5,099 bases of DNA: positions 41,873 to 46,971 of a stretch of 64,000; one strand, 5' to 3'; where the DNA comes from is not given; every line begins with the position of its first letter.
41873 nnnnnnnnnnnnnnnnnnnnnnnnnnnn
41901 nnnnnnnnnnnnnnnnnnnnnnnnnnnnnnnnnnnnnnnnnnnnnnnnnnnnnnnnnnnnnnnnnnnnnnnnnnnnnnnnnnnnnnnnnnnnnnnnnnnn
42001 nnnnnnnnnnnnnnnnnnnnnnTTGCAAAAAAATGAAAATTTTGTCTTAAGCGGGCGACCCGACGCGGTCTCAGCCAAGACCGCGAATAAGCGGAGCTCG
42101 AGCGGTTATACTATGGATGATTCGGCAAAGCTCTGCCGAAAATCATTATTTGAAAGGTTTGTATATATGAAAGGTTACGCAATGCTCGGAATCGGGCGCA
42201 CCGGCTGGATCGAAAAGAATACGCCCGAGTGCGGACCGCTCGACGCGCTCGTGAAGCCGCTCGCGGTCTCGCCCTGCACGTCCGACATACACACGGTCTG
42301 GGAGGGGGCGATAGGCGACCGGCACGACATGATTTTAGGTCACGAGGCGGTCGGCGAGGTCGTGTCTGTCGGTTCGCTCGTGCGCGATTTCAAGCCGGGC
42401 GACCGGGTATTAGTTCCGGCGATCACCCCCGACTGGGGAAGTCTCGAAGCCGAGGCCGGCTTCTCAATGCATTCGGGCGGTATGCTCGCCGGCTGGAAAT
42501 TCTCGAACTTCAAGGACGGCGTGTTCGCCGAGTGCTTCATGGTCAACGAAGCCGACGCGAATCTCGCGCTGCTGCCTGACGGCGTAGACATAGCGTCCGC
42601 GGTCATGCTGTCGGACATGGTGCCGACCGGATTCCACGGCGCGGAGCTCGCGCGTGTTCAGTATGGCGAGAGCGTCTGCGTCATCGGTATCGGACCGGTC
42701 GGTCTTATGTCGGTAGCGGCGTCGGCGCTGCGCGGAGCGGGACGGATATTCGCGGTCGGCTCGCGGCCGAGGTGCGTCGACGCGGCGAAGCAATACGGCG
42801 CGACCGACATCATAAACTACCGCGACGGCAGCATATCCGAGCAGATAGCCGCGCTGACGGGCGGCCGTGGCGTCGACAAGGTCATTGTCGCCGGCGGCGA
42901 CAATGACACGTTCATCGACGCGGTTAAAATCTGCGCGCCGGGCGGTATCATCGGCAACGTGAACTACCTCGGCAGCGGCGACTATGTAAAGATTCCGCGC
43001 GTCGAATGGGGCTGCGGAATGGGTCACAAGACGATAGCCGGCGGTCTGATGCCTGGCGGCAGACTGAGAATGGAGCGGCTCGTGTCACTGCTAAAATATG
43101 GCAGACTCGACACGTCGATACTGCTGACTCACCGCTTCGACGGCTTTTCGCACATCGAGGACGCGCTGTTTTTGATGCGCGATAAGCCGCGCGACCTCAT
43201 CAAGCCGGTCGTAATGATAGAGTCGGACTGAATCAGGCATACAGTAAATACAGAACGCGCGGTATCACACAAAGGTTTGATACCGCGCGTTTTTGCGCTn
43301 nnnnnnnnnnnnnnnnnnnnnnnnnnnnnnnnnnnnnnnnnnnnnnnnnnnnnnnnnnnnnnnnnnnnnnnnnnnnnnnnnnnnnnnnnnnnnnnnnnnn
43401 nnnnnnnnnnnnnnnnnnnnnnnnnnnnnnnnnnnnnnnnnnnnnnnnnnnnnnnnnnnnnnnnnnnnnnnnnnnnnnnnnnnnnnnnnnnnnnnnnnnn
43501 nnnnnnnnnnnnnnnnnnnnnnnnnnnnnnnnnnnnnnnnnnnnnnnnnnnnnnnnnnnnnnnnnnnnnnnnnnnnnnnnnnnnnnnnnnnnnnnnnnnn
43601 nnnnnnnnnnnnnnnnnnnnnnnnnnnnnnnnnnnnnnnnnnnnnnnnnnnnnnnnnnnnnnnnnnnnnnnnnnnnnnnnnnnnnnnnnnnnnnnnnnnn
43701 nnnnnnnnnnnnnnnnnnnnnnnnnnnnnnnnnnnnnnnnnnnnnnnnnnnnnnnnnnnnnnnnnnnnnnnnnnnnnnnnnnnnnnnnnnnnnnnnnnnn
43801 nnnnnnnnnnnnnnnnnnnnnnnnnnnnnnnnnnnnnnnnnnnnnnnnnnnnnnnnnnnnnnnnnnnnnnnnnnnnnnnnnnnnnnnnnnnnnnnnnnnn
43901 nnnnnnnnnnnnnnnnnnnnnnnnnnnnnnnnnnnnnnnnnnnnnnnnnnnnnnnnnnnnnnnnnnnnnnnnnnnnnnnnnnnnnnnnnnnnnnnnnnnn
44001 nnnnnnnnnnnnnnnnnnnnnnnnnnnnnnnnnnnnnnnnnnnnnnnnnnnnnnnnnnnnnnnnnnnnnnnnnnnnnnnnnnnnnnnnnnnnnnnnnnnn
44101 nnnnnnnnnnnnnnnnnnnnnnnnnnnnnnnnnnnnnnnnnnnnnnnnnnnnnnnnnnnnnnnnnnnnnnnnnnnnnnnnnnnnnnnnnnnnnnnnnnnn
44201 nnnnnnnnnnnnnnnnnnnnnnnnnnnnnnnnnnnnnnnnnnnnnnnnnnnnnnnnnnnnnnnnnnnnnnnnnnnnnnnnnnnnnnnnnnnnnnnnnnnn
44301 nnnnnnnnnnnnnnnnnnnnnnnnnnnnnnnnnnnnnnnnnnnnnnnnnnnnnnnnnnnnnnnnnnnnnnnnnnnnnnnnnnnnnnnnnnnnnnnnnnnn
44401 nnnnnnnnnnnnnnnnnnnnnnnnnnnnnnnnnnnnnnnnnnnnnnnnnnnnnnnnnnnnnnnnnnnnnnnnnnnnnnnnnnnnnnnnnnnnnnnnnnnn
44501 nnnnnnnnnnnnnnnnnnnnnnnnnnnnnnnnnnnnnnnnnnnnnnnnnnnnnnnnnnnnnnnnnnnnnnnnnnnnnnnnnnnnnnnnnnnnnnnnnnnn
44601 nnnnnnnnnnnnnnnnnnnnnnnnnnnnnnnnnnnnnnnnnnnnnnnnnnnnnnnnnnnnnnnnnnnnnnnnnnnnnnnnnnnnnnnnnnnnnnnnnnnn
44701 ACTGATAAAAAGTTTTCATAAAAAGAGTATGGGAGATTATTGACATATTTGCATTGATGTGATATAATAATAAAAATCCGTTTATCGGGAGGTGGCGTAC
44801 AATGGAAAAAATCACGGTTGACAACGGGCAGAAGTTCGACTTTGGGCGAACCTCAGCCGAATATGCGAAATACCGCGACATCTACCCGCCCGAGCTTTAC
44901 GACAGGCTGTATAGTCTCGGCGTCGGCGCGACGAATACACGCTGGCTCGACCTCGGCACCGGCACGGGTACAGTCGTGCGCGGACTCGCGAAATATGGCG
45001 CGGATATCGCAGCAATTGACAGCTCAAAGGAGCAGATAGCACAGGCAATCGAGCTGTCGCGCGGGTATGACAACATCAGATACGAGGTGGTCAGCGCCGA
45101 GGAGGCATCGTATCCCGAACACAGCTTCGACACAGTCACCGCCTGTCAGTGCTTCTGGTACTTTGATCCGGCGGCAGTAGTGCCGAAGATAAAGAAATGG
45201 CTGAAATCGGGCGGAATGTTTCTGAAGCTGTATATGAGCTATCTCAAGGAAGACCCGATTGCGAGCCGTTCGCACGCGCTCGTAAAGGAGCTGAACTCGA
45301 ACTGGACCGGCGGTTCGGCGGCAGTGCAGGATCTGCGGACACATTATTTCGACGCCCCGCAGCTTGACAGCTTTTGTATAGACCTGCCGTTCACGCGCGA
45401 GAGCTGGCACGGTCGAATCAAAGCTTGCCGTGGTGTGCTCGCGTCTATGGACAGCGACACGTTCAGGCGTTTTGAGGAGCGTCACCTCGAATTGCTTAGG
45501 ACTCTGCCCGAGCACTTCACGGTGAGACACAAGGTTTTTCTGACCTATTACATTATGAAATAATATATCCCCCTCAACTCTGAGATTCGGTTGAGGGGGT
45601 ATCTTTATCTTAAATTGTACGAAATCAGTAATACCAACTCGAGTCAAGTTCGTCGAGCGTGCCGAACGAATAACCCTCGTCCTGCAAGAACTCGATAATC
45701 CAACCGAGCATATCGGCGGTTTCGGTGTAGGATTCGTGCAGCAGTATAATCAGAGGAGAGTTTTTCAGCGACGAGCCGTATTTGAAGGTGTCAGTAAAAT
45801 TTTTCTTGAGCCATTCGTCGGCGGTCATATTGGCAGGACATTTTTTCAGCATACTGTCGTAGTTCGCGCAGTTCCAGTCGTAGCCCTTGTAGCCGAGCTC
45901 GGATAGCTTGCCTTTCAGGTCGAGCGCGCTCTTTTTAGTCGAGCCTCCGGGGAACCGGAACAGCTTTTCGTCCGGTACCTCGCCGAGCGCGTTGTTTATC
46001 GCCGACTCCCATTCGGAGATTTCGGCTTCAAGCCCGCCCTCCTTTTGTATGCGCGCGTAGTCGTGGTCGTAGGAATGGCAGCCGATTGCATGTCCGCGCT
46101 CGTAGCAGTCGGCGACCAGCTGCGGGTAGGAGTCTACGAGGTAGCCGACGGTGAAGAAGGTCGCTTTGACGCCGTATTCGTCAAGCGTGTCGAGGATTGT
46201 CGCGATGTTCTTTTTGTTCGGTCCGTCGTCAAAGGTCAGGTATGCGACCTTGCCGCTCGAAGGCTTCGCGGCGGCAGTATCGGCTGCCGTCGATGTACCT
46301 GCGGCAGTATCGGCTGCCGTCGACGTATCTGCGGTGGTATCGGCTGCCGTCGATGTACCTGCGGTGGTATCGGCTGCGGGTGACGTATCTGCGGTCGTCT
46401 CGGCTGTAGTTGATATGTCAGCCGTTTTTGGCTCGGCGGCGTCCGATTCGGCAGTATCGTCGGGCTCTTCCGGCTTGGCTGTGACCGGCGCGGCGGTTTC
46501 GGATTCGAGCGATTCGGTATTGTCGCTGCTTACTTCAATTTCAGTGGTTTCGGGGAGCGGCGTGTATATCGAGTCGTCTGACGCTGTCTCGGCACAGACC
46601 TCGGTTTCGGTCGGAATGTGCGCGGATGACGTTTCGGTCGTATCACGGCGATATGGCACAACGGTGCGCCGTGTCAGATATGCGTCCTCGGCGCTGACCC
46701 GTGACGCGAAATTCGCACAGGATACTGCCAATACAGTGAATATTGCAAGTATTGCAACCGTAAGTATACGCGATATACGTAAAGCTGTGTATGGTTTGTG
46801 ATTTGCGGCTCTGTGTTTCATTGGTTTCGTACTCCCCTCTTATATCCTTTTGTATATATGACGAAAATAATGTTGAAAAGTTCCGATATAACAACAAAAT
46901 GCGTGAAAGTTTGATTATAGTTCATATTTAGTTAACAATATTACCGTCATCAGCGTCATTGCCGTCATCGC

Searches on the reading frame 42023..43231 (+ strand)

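Call 8: search_protein_families(library=pfam, proteins=[window:42023-43231:+])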
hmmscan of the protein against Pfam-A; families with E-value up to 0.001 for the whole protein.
window:42023-43231:+ (402 aa): 4 families
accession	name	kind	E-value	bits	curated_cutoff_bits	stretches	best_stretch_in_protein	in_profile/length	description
PF00107.32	ADH_zinc_N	-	6.5e-18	65.4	31.8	1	225-343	1-114/129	Zinc-binding dehydrogenase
PF08240.17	ADH_N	-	2.5e-15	57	23.5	1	72-178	2-98/104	Alcohol dehydrogenase GroES-like domain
PF16912.11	Glu_dehyd_C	-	0.00026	21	34.9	1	216-310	32-126/211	Glucose dehydrogenase C-terminus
PF13602.12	ADH_zinc_N_2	-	0.00039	21.8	27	0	259-367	2-108/134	Zinc-binding dehydrogenase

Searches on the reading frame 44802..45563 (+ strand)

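Call 8: search_protein_families(library=pfam, proteins=[window:44802-45563:+])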
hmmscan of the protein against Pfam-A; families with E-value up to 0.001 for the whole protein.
window:44802-45563:+ (253 aa): 6 families
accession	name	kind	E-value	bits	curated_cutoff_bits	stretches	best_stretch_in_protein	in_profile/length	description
PF08241.18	Methyltransf_11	-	3.7e-17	63.2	21.2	1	49-140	1-93/95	Methyltransferase domain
PF13649.12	Methyltransf_25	-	2e-15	57.7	27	1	49-138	2-97/97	Methyltransferase domain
PF13847.12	Methyltransf_31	-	3.9e-14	53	27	1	45-168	4-129/145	Methyltransferase domain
PF08242.18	Methyltransf_12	-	1.8e-12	48.3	30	1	49-140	1-98/98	Methyltransferase domain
PF13489.12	Methyltransf_23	-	3.7e-12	46.7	27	1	41-143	19-117/164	Methyltransferase domain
PF02353.26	CMAS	-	0.00028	20.7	27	1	47-221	65-248/273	Mycolic acid cyclopropane synthetase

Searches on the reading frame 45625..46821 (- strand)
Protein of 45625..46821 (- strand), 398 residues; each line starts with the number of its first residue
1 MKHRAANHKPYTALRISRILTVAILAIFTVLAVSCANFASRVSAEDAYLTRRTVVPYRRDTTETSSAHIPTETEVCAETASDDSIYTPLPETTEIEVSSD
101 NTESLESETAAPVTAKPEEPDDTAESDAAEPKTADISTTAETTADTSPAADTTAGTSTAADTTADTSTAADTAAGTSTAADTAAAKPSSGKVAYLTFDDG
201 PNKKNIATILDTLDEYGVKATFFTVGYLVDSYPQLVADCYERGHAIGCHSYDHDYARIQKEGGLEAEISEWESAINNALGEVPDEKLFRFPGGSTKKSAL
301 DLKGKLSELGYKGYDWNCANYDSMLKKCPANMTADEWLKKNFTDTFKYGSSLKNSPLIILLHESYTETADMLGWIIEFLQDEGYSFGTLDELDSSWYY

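Call 8: search_protein_families(library=pfam, proteins=[window:45625-46821:-])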
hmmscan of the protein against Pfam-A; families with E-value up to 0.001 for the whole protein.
window:45625-46821:- (398 aa): 1 family
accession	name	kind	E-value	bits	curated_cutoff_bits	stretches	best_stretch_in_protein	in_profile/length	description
PF01522.26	Polysacc_deac_1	-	9.6e-30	103.5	23.1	1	186-303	2-116/124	Polysaccharide deacetylase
